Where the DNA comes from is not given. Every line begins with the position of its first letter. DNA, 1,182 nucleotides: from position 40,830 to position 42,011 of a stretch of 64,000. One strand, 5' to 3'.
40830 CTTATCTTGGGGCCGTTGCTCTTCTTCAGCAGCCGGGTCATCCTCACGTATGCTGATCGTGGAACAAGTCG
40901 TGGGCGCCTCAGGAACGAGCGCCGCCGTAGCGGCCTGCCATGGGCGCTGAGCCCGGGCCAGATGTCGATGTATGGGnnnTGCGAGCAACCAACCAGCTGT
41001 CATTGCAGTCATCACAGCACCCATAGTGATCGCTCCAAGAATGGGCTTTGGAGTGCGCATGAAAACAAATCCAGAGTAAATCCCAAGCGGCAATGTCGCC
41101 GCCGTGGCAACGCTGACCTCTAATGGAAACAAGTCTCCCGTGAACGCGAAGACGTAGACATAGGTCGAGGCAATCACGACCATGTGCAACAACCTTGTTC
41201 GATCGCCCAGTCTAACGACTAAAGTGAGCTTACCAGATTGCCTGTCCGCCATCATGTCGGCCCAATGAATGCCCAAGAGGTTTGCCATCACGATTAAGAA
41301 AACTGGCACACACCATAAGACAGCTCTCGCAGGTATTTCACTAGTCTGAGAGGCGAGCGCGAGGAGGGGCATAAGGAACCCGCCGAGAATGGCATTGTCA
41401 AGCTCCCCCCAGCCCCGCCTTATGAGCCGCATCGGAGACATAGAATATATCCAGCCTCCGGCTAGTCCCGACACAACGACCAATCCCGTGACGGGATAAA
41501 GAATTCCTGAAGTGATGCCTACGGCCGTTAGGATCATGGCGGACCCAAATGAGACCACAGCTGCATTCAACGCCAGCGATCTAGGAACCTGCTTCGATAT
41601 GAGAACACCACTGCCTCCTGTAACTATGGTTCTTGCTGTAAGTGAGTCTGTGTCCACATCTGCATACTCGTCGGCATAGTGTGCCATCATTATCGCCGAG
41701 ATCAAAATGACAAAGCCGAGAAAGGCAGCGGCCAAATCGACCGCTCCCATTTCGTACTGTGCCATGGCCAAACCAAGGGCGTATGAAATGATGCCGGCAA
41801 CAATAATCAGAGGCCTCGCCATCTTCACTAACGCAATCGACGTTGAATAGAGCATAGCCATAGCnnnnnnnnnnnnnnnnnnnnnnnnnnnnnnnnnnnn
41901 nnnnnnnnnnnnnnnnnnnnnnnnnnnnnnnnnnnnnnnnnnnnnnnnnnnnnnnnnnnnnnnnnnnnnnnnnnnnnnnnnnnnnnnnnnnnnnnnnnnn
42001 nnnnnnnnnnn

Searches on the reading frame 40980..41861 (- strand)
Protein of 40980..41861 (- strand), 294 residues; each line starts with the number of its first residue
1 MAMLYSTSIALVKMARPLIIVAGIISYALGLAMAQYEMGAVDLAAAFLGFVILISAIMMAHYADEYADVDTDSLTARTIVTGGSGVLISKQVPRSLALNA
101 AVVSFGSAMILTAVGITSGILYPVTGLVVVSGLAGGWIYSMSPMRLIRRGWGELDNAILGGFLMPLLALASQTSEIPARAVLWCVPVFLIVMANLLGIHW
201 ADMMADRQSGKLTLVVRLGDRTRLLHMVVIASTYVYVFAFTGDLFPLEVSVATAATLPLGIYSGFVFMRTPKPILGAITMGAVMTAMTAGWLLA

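Call 11: find_encoding_contigs(protein=window:40980-41861:-, flank=10000, max_places=1)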
Protein window:40980-41861:- (294 aa): 1 contig read that carries it; 1 place shown.
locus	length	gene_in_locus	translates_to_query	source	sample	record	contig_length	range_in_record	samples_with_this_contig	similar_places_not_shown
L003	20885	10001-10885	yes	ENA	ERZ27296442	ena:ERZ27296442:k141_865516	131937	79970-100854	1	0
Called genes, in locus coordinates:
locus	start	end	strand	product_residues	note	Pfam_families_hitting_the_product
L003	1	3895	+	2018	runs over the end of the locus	PF18884:TSP3_bac (faint), PF06229:FRG1 (weak), PF06268:Fascin (faint)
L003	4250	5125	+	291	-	PF00106:adh_short, PF01370:Epimerase (weak), PF08659:KR, PF13561:adh_short_C2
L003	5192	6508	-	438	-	PF03415:Peptidase_C11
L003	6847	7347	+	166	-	-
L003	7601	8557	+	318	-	PF04055:Radical_SAM, PF12345:DUF3641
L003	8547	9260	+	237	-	PF09837:DUF2064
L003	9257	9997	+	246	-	PF00535:Glycos_transf_2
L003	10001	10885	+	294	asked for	PF01040:UbiA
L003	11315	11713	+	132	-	PF02469:Fasciclin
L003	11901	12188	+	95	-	PF08734:GYD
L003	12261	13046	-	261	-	PF00583:Acetyltransf_1 (weak), PF13508:Acetyltransf_7 (faint)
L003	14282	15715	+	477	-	PF03417:AAT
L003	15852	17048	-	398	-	PF03415:Peptidase_C11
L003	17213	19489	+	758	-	PF03415:Peptidase_C11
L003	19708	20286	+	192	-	PF03352:Adenine_glyco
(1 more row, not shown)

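Call 48: search_protein_families(library=ncbifam, proteins=[window:40980-41861:-], max_evalue=0.001)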
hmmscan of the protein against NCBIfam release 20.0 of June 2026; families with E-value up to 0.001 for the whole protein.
window:40980-41861:- (294 aa): 10 families
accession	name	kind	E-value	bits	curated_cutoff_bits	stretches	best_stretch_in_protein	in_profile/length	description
NF004749.0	PRK06080.1-1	equivalog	2.8e-11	43.1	277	1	12-280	23-289/311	1,4-dihydroxy-2-naphthoate polyprenyltransferase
NF004753.0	PRK06080.1-5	equivalog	3e-09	36.5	555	1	5-238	8-242/312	1,4-dihydroxy-2-naphthoate polyprenyltransferase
NF004751.0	PRK06080.1-3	equivalog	4.9e-09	36.2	264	1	6-251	8-248/296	1,4-dihydroxy-2-naphthoate polyprenyltransferase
TIGR00751.1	menA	equivalog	6.2e-08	32.4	102.15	1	22-241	7-228/284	1,4-dihydroxy-2-naphthoate octaprenyltransferase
TIGR02235.1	menA_cyano-plnt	equivalog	4.1e-07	29.6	225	1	17-262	8-246/285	2-carboxy-1,4-naphthoquinone phytyltransferase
NF004617.0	PRK05951.1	equivalog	2.7e-06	26.7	239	1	22-240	28-243/306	prenyltransferase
NF004752.0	PRK06080.1-4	subfamily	5.4e-06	26.3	289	1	21-229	16-227/300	1,4-dihydroxy-2-naphthoate polyprenyltransferase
NF009926.0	PRK13387.1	equivalog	6.8e-06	25.4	316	1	11-190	6-181/317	1,4-dihydroxy-2-naphthoate polyprenyltransferase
NF004750.0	PRK06080.1-2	equivalog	7.1e-05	22.3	346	1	14-274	12-274/301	1,4-dihydroxy-2-naphthoate polyprenyltransferase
NF005742.0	PRK07566.1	equivalog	0.00024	20.3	313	1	9-220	29-232/315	chlorophyll synthase ChlG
